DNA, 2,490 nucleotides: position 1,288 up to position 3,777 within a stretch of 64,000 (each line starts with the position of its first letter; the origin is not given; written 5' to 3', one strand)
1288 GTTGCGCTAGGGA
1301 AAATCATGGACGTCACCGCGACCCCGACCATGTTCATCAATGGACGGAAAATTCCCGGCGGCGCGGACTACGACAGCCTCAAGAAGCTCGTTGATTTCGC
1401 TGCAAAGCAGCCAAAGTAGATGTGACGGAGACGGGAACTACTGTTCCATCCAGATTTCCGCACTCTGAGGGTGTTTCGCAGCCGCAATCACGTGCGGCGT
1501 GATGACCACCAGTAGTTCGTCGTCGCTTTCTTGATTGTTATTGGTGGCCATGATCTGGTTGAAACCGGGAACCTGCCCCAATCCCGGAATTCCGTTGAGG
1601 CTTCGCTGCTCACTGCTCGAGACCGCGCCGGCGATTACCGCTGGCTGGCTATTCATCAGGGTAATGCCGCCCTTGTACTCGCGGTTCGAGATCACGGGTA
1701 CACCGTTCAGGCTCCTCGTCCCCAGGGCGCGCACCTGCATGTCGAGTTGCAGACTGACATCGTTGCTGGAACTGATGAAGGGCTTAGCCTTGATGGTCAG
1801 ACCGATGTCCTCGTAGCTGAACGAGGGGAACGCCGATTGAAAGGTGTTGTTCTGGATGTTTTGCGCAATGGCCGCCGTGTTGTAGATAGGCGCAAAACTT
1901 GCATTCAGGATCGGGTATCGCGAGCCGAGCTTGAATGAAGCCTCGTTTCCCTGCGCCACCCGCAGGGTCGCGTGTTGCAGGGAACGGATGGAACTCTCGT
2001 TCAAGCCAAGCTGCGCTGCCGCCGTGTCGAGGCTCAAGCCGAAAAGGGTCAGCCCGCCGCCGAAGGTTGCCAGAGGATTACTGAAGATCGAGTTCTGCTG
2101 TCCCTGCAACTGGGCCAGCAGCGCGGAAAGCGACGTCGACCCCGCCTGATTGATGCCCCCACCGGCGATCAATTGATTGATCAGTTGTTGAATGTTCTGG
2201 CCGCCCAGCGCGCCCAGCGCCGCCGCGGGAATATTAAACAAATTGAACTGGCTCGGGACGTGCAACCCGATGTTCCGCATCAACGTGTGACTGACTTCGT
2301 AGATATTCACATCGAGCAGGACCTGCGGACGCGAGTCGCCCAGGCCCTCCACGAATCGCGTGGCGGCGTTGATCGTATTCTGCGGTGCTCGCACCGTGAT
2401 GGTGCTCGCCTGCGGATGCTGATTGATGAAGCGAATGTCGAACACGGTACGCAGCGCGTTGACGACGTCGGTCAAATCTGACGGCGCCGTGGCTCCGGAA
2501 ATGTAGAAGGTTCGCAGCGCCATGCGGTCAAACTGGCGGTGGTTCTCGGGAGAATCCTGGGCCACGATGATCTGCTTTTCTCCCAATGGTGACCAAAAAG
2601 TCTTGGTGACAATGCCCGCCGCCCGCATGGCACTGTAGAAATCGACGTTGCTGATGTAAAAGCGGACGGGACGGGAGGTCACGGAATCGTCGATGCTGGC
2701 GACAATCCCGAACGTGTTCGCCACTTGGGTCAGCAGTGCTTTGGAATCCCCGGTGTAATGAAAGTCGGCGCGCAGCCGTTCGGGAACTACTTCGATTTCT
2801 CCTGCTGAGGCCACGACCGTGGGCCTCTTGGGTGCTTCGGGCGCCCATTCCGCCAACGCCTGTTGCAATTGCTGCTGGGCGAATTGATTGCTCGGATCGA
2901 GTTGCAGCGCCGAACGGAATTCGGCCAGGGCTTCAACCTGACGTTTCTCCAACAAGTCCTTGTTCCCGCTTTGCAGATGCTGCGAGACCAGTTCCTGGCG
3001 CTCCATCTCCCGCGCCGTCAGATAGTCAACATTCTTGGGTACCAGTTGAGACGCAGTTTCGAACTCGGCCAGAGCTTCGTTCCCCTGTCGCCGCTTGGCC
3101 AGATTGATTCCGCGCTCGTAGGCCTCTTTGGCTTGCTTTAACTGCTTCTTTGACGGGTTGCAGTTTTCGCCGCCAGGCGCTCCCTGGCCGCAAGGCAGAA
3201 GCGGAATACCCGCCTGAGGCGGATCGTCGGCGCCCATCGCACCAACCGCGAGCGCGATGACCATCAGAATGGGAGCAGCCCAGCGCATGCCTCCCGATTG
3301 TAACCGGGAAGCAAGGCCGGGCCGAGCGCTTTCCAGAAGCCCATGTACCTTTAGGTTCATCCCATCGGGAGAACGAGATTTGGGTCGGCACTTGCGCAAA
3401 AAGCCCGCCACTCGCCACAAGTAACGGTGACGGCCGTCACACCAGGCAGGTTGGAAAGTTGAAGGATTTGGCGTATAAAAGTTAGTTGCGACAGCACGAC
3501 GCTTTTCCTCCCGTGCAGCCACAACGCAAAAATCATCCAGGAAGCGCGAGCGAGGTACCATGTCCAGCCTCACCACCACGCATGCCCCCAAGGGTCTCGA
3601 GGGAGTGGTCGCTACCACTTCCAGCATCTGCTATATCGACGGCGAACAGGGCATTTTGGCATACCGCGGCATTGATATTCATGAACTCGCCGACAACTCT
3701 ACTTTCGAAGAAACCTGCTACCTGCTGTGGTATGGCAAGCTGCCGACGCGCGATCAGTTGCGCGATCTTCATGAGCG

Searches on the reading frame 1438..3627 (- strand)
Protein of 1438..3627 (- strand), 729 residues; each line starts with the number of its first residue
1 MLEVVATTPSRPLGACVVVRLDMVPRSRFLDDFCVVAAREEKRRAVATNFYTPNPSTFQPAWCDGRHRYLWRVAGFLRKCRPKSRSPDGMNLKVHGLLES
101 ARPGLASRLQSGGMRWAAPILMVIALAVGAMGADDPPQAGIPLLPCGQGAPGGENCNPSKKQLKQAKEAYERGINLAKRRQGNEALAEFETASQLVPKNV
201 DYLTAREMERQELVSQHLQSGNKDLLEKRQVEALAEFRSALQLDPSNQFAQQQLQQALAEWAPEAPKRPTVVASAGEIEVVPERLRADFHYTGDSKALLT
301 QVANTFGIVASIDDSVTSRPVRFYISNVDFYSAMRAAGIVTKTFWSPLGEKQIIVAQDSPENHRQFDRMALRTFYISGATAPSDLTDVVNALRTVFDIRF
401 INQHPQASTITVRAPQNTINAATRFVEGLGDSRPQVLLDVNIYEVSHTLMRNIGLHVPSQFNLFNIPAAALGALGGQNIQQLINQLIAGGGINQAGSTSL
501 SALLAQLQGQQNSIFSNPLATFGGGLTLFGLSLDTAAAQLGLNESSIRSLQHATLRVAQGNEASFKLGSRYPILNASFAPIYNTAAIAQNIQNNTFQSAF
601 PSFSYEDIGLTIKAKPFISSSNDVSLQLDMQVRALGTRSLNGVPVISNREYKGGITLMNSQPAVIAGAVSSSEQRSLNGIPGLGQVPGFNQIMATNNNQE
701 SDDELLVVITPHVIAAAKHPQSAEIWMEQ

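Call 66: search_protein_families(library=pfam, proteins=[window:1438-3627:-], max_evalue=0.00001)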
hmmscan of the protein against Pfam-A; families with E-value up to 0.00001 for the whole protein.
window:1438-3627:- (729 aa): 1 family
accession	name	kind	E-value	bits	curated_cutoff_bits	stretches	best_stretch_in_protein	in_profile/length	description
PF00263.26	Secretin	-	7.4e-25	87.9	27.5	1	544-714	5-168/169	Bacterial type II and III secretion system protein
